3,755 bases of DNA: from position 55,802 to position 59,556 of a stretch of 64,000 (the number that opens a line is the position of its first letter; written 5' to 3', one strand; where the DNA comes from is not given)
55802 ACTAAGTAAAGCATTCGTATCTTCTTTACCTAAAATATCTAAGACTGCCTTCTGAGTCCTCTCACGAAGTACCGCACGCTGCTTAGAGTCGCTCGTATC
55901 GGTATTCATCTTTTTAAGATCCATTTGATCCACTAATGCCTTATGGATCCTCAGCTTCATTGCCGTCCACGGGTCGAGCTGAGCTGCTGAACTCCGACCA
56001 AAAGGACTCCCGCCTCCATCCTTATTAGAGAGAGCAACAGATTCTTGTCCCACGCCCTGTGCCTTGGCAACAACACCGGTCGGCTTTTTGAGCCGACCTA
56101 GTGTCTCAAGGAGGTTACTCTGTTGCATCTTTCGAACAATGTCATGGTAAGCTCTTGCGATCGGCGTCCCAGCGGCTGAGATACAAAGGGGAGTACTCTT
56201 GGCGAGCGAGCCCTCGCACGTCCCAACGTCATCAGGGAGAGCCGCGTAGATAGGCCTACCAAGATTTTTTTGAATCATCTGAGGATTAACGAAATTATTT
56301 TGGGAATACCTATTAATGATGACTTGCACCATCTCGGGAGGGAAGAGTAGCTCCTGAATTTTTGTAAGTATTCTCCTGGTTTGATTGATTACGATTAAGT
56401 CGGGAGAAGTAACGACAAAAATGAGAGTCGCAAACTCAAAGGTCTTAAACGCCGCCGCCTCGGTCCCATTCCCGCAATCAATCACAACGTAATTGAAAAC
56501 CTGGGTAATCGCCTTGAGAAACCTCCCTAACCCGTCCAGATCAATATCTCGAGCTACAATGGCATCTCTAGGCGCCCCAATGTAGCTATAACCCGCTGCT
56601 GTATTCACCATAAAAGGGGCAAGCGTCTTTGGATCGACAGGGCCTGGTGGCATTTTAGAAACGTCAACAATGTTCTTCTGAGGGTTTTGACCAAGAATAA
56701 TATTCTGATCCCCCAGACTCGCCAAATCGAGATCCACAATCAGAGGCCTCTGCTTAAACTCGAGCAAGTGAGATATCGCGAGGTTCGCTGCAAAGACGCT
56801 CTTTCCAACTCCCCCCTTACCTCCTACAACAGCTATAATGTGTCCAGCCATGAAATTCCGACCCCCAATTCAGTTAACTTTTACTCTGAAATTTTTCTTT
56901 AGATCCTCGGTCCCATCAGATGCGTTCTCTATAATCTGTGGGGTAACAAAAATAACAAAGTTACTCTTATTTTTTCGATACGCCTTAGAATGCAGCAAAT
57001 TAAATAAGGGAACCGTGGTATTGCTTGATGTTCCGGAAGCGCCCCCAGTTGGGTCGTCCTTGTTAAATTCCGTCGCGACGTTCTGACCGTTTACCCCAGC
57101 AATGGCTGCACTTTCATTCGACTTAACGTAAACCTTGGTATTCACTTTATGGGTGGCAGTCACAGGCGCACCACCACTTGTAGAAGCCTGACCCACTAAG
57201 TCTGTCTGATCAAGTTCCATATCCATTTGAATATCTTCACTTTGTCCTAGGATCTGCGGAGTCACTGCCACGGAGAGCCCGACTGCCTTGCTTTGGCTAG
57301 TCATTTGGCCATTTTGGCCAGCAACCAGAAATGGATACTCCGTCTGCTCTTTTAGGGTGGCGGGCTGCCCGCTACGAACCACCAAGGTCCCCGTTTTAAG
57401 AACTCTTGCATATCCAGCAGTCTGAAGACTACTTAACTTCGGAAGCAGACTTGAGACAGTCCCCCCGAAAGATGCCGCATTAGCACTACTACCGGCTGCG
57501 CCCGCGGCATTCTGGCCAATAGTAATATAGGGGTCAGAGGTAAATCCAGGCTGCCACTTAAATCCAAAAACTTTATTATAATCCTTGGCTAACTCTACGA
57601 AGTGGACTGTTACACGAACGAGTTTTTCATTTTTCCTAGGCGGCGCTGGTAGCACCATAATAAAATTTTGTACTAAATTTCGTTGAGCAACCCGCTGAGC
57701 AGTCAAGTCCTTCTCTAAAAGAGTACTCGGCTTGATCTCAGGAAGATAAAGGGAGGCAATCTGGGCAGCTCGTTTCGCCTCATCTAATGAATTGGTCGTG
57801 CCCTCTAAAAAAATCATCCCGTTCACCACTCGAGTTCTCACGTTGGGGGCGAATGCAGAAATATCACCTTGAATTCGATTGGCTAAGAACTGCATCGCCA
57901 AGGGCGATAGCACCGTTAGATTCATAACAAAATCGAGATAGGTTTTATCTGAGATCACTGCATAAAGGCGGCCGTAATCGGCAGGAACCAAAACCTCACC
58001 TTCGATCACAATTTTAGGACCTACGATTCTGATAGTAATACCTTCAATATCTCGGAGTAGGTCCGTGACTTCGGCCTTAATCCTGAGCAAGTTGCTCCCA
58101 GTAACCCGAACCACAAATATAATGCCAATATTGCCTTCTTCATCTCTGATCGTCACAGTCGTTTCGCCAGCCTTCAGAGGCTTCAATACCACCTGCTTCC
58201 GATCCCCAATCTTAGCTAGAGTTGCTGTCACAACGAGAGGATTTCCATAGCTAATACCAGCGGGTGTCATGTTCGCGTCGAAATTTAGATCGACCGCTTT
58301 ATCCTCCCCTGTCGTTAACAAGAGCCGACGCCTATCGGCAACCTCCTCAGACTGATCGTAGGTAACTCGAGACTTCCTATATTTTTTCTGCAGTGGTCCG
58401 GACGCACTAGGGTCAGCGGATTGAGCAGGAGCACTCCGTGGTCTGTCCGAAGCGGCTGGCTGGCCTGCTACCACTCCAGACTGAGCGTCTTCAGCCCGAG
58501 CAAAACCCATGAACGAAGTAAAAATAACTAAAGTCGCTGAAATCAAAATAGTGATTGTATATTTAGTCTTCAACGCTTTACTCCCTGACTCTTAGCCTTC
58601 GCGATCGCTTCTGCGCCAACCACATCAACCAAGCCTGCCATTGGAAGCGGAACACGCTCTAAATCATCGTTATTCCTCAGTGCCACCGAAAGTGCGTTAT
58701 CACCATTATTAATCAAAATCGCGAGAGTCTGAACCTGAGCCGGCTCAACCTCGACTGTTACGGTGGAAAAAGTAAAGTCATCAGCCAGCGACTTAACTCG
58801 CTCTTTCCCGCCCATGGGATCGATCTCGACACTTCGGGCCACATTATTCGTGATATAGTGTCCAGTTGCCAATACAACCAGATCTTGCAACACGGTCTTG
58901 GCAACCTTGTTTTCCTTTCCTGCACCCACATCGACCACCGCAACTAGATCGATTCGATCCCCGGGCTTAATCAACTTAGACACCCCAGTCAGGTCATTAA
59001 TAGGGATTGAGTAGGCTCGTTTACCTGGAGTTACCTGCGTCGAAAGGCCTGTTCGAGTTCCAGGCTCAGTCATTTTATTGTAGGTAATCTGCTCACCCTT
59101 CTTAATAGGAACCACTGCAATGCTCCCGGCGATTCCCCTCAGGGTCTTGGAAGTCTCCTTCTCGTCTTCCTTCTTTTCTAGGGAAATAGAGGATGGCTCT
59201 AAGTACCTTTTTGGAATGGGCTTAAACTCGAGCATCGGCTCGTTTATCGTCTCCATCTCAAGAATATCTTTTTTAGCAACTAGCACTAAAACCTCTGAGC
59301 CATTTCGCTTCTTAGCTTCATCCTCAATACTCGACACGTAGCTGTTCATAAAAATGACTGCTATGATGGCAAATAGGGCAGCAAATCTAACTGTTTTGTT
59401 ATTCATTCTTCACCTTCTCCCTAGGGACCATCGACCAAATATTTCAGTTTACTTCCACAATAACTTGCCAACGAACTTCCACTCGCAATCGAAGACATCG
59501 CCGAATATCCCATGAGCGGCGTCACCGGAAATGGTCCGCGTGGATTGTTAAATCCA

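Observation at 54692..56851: Single polypeptide fusing a TadZ/CpaE-type ParA-like ATPase to the TadA/CpaF secretion ATPase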

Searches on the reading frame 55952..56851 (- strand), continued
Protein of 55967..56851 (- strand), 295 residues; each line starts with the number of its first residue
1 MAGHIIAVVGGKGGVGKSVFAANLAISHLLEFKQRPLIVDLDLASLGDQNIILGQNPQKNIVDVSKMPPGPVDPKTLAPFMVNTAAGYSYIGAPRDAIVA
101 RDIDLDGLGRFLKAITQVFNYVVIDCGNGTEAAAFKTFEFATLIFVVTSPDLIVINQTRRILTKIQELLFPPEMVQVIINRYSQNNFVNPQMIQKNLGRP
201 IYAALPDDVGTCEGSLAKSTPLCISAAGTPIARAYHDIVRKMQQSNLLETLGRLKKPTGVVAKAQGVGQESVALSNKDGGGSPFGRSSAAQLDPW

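Call 67: fold_search(model_id=the predicted structure, library=pdb)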
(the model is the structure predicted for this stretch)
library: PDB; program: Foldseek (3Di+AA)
matches with E <= 10: 1752; with E <= 0.001: 392
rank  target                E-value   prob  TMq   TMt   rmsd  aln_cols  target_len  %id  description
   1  3ea0_B                9.5e-18  1.00  0.75  0.92   1.8       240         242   22  Crystal Structure of ParA Family ATPase from Chlorobium tepidum TLS (released 2008-09-23)
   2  3ea0_A                2.3e-17  1.00  0.74  0.92   1.8       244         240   22  Crystal Structure of ParA Family ATPase from Chlorobium tepidum TLS (released 2008-09-23)
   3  4rz2_A                3.4e-14  1.00  0.64  0.73   5.8       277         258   20  Crystal structure of the MinD-like ATPase FlhG (released 2015-03-04)
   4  1hyq                  9.6e-14  1.00  0.66  0.83   3.4       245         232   22  MIND BACTERIAL CELL DIVISION REGULATOR FROM A. FULGIDUS (released 2001-03-14)
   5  4rz2_B                1.1e-13  1.00  0.66  0.76   4.3       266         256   21  Crystal structure of the MinD-like ATPase FlhG (released 2015-03-04)
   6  1g3q                  1.3e-13  1.00  0.67  0.84   3.0       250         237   19  CRYSTAL STRUCTURE ANALYSIS OF PYROCOCCUS FURIOSUS CELL DIVISION ATPASE MIND (released 2001-04-21)
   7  5j1j_B                1.8e-13  1.00  0.68  0.81   3.0       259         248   19  Structure of FleN-AMPPNP complex (released 2017-03-29)
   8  4rz3_A                2.9e-13  1.00  0.65  0.79   3.2       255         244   21  Crystal structure of the MinD-like ATPase FlhG (released 2015-03-04)
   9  4v02_B                3.0e-13  1.00  0.67  0.82   2.4       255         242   18  MinC:MinD cell division protein complex, Aquifex aeolicus (released 2015-01-14)
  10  5j1j_A                5.1e-13  1.00  0.66  0.72   3.5       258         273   19  Structure of FleN-AMPPNP complex (released 2017-03-29)
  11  4v02_A                8.1e-13  1.00  0.67  0.81   2.7       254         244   20  MinC:MinD cell division protein complex, Aquifex aeolicus (released 2015-01-14)
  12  1ion                  1.1e-12  1.00  0.69  0.83   2.7       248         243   21  THE SEPTUM SITE-DETERMINING PROTEIN MIND COMPLEXED WITH MG-ADP FROM PYROCOCCUS HORIKOSHII OT3 (released 2001-09-26)
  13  6riq_C                1.4e-12  1.00  0.68  0.79   3.1       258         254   19  MinCD filament from Pseudomonas aeruginosa (released 2019-06-19)
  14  8p53_A                2.0e-12  1.00  0.65  0.72   3.8       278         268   16  Cryo-EM structure of the c-di-GMP-free FleQ-FleN master regulator complex of P. aeruginosa (released 2023-12-13)
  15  9a6n_A                2.7e-12  1.00  0.66  0.77   3.5       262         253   18  Integrative model of SOJ-NRDR by crosslinking MS and deep learning (released 2024-09-18)
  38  3fkq                  1.3e-10  1.00  0.56  0.48   4.1       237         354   16  Crystal structure of NtrC-like two-domain protein (RER070207001320) from Eubacterium rectale at 2.10 A resolution (released 2009-01-06)
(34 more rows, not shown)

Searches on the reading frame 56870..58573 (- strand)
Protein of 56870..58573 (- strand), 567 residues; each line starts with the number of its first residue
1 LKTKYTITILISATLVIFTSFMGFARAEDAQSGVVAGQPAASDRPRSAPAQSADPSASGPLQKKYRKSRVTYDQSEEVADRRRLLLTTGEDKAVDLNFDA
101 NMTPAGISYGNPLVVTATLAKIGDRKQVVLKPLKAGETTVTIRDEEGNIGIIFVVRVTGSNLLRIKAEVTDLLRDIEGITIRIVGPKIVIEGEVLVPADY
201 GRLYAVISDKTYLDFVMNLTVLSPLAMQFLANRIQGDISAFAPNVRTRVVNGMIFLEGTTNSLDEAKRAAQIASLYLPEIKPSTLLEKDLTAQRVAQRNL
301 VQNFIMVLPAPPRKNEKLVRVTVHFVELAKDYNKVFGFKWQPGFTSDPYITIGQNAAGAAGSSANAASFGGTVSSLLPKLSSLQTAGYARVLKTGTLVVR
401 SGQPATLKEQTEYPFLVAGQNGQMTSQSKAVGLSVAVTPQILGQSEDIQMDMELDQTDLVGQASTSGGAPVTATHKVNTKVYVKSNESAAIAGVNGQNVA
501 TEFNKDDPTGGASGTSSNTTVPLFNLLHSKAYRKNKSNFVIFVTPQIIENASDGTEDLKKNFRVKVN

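Call 5: search_protein_families(library=pfam, proteins=[window:56870-58573:-], max_evalue=0.01)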
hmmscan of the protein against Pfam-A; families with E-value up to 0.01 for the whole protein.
window:56870-58573:- (567 aa): 3 families
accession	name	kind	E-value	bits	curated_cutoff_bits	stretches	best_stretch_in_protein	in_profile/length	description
PF00263.26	Secretin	-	7e-18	65.2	27.5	1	383-502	2-130/169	Bacterial type II and III secretion system protein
PF04972.22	BON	-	0.0032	18.1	27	1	242-274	21-53/69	BON domain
PF13629.12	T2SS-T3SS_pil_N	-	0.0039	17.3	23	1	106-154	23-69/72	Pilus formation protein N terminal region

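Call 6: search_protein_families(library=ncbifam, proteins=[window:56870-58573:-], max_evalue=0.01)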
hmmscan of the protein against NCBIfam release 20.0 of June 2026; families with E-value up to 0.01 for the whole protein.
window:56870-58573:- (567 aa): 5 families
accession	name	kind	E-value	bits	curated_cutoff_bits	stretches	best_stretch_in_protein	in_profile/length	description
TIGR02515.1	IV_pilus_PilQ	subfamily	3.5e-15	55.9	284.35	1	363-549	249-428/428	type IV pilus secretin PilQ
TIGR02516.1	type_III_yscC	equivalog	3.2e-13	49.1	238.45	1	315-502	232-423/463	type III secretion system outer membrane ring subunit SctC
TIGR02517.1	type_II_gspD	equivalog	9.9e-11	40.8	351.35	1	353-553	396-595/600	type II secretion system secretin GspD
NF010083.0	PRK13568.1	equivalog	5.5e-09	35.3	554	1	366-549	244-418/419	DNA uptake porin HofQ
NF007851.2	PRK10560.1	exception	5.4e-08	32.1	598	1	370-549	237-410/412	DNA uptake porin HofQ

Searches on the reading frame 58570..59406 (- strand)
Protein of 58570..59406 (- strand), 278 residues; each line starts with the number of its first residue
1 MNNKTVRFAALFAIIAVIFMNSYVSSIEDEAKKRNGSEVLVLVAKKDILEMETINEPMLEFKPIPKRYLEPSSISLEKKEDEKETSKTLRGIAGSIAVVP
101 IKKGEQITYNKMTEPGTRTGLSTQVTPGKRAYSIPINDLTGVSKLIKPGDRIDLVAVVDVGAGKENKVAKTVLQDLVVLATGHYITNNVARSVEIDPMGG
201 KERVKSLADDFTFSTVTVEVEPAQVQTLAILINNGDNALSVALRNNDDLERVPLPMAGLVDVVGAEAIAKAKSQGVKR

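Call 5: search_protein_families(library=pfam, proteins=[window:58570-59406:-], max_evalue=0.01)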
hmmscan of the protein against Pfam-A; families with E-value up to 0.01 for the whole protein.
window:58570-59406:- (278 aa): 2 families
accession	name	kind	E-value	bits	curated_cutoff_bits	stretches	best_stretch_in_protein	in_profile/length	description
PF16976.10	RcpC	-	4.2e-21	75.4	28.8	1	120-244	2-114/114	Flp pilus assembly protein RcpC/CpaB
PF08666.17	SAF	-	0.00027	21.8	21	1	41-110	3-60/63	SAF domain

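Call 6: search_protein_families(library=ncbifam, proteins=[window:58570-59406:-], max_evalue=0.01)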
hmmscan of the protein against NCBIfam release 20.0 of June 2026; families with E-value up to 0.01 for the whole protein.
window:58570-59406:- (278 aa): 1 family
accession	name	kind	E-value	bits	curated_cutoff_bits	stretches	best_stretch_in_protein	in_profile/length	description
TIGR03177.1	pilus_cpaB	equivalog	3.7e-40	137.8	71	1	8-261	6-220/262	Flp pilus assembly protein CpaB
